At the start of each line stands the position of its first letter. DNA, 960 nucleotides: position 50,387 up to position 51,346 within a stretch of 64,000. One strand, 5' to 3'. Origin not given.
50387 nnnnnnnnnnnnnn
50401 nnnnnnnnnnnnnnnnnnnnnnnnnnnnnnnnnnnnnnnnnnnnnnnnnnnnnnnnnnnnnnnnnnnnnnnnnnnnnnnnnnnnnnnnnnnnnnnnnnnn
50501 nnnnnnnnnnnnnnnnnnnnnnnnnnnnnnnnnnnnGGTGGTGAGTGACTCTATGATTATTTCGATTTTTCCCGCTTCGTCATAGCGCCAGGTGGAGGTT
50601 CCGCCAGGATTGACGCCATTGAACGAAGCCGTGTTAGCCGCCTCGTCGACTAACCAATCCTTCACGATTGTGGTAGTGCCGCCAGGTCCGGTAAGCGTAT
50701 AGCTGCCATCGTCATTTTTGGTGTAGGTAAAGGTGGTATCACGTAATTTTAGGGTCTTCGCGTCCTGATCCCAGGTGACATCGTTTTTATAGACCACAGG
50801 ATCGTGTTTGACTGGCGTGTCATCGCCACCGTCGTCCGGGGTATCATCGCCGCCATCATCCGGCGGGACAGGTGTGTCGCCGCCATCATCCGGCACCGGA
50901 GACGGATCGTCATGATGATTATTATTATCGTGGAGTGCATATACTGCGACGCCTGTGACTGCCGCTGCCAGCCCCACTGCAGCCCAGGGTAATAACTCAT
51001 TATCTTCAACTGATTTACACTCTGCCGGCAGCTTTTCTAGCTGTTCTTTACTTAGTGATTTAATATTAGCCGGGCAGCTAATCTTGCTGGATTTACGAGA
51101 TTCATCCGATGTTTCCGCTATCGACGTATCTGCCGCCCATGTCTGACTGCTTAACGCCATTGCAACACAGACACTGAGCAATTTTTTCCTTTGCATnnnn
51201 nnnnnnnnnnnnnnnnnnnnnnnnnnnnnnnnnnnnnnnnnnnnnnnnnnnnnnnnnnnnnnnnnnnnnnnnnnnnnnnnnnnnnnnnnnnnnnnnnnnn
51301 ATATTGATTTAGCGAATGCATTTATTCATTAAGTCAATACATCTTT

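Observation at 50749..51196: Unusual N-terminus of YdbA: signal peptide followed by a second hydrophobic segment and a tandemly repeated acidic linker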

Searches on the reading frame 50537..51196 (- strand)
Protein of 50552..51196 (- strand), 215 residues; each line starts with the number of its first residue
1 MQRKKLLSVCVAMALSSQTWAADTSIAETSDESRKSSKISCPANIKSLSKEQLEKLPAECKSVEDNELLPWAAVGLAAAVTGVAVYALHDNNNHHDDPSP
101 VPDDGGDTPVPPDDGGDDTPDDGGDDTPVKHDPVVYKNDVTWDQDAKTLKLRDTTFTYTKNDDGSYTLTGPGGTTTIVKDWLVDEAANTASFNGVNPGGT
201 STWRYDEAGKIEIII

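Call 6: search_protein_families(library=pfam, proteins=[window:50600-51196:-], max_evalue=1)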
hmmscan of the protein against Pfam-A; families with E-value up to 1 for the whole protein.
window:50600-51196:- (199 aa): 1 family
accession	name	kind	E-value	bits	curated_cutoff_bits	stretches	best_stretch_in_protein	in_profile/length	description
PF25784.1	BigA_N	-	4.8e-22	78.3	24.5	1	134-196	1-63/80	BigA and YdbA N-terminal beta barrel domain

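Call 9: find_homologous_proteins(query=window:50552-51196:-, max_evalue=0.001)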
Query window:50552-51196:- (215 aa): 30 proteins with E <= 0.001 among 1159 candidates.
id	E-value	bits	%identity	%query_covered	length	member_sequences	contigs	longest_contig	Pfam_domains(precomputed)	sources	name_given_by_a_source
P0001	2.8e-92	326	65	99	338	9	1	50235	PF25784.2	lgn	-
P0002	1.0e-86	308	68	99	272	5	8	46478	PF25784.2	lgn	-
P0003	2.4e-85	304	53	93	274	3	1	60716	PF25784.2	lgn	-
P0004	2.7e-85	304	60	100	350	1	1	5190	PF25784.2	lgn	-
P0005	3.7e-83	297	69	82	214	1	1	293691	PF25784.2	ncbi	-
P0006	4.5e-74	267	68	74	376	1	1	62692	PF13649.13,PF12147.15,PF25784.2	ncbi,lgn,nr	ncbi:hypothetical protein FPH09_002921 [Escherichia coli]|nr:hypothetical protein [Escherichia coli]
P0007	6.5e-74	266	95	61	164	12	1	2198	-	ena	-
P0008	6.2e-72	260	95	61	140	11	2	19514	-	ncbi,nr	ncbi:surface-exposed virulence protein BigA, partial [Escherichia coli]|nr:surface-exposed virulence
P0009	5.8e-69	250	88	61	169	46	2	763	-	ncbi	ncbi:TPA: surface-exposed virulence protein BigA, partial [Escherichia coli]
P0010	1.4e-67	246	59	99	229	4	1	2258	PF25784.2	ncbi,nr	ncbi:autotransporter adhesin BigA, partial [Escherichia coli]|nr:autotransporter adhesin BigA [Esche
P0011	6.1e-60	221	79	61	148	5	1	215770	-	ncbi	ncbi:TPA: surface-exposed virulence protein BigA, partial [Escherichia coli]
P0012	3.4e-59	218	97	48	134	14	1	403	PF25784.2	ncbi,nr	ncbi:surface-exposed virulence protein BigA, partial [Escherichia coli]|nr:surface-exposed virulence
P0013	7.9e-56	207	72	61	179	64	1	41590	-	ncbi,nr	ncbi:surface-exposed virulence protein BigA, partial [Escherichia coli]|nr:surface-exposed virulence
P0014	1.4e-54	203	81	53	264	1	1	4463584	PF24421.2,PF24489.2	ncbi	-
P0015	2.4e-54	202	72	61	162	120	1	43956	-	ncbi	ncbi:TPA: surface-exposed virulence protein BigA, partial [Escherichia coli]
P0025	3.4e-27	114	58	54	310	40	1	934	PF25784.2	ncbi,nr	ncbi:MAG: autotransporter adhesin BigA, partial [Escherichia coli]|nr:autotransporter adhesin BigA [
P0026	2.9e-18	84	35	93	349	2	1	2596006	PF25784.2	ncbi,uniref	ncbi:BigA/YdbA N-terminal beta-barrel domain-containing protein [Yokenella regensburgei]|uniref:BigA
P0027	1.0e-17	83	35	98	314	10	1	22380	PF25784.2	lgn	-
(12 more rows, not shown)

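Call 57: predict_structure(alignment_id=A2)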
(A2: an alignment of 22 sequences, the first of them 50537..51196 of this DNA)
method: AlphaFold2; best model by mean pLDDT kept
length: 220 residues; sequences in the alignment: 22
mean_pLDDT: 69.0   pTM: 0.48
mean pLDDT of the five models: 69.0, 68.0, 67.1, 66.2, 64.5
residues with pLDDT >= 90: 81; 70-90: 34; 50-70: 27; < 50: 78
segments of 3 or more residues with pLDDT < 50: 1-3, 5-36, 63-86, 89-100, 104-106
pLDDT, mean of each block of 10 residues (from residue 1): 43 41 39 50 77 79 43 34 44 41 53 57 74 97 97 97 96 95 97 93 95 76
secondary structure, 60 per line:
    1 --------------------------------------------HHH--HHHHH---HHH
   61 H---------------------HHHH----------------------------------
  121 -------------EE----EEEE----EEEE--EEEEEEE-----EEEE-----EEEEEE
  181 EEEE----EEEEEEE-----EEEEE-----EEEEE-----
elements in order: H50-54 H58-61 H83-86 E140-143 E148-151 E154-160 E166-169 E175-184 E189-195 E201-205 E211-215
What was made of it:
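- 51017..51076 (-): Conserved Cys loop C41-P-x5-L-[ST]-x2-[EQ]-x3-L-P-x2-C60 (18 residues between the Cys). AF2 pLDDT is about 78 with short helices (call 57).
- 50558..50797 (-): BigA_N beta-barrel domain, residues 134-213: the first folded passenger domain after the linker. AF2 pLDDT is 95 or higher and all-beta (call 57).
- AF2 gives no confident structure for it (call 57).
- Tried and rejected: AF2 of residues 1-220 gave no confident structure for the hydrophobic segment and no sign that it packs on the Cys loop or on BigA_N (call 57).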
